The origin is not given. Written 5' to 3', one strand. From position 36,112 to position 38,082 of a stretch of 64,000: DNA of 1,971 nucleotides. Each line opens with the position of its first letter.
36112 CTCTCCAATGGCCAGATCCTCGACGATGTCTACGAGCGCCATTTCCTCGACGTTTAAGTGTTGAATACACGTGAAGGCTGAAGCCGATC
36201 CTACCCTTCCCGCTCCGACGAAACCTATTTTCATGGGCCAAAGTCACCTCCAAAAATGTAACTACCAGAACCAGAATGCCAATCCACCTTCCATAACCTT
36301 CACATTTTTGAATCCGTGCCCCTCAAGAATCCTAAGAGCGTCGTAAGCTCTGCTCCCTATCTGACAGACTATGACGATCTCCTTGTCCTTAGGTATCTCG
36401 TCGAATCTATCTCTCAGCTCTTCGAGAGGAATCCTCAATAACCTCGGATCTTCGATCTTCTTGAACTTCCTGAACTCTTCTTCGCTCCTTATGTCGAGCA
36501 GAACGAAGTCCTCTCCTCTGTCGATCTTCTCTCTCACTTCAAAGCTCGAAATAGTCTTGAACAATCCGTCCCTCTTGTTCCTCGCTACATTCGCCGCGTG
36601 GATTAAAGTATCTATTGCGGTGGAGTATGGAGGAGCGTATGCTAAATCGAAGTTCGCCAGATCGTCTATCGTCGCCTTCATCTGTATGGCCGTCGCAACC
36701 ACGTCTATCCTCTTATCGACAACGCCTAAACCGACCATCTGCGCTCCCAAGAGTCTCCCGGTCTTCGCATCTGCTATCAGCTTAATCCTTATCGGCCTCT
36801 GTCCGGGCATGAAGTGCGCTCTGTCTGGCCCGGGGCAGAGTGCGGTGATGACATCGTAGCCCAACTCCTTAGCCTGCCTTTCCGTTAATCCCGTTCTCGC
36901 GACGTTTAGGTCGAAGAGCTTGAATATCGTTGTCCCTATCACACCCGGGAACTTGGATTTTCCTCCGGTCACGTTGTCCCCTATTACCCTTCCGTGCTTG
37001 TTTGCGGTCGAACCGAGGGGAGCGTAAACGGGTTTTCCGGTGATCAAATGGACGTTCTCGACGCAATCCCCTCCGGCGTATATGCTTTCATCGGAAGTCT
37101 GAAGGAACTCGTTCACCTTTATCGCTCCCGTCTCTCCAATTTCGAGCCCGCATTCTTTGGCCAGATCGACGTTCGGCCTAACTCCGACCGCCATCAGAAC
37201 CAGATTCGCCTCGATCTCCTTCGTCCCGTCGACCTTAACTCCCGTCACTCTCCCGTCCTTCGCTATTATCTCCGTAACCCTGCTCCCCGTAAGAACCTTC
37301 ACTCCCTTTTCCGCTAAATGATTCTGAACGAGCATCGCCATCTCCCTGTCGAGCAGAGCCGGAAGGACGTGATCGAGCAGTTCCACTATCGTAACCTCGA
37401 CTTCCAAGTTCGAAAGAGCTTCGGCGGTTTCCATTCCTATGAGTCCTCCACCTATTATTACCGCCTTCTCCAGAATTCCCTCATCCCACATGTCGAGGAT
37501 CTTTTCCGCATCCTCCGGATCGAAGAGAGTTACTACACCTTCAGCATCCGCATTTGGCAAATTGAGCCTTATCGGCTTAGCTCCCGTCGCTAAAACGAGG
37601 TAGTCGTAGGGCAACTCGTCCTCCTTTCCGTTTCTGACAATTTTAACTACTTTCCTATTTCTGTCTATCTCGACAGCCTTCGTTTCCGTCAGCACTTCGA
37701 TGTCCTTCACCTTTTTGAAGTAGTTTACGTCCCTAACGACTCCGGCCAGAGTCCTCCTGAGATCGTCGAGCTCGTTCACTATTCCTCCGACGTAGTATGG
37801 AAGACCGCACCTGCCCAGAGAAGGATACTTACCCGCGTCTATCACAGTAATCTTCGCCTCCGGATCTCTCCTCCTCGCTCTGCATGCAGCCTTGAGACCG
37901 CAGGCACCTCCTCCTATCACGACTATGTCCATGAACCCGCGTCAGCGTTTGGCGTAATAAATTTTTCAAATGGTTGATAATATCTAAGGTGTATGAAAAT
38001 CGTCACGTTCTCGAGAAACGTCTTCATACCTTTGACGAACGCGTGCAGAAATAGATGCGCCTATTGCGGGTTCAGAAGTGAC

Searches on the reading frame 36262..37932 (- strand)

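Call 127: search_protein_families(library=padloc, proteins=[L188:3834-6695:-, L188:6790-7221:-], max_evalue=0.001)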
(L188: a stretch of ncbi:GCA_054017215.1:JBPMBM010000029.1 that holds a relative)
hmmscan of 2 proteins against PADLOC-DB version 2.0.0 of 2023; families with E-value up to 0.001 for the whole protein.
L188:3834-6695:- (953 aa): 10 families
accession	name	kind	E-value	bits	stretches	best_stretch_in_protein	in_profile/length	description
PDLC03920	MkoA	-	1.8e-78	263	1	349-926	599-1092/1112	-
PDLC03921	MkoA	-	4.9e-59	198.2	1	244-929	929-1584/1607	-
PDLC03924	MkoC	-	1.1e-50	170.7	3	733-928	765-959/1136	-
PDLC05009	PDC-S37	-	7.7e-21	71.7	2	671-763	936-1038/1550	-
PDLC02895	DpdJ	-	8.1e-09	30.9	1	672-912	192-452/2112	DpdJ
PDLC04173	GajB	-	6.1e-08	30.1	1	388-434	13-58/471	-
PDLC04140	mad8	-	1.2e-07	29.5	1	378-510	21-130/314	mads_8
PDLC03802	RTasHel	-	2.1e-07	28.1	1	381-433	16-70/675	DRT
PDLC00121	GajB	-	6e-06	23.1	1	386-433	20-72/565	UrvD helicase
PDLC02194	Hhe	-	6.2e-06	21.7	0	671-762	1379-1478/1911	-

L188:6790-7221:- (143 aa): 0 families
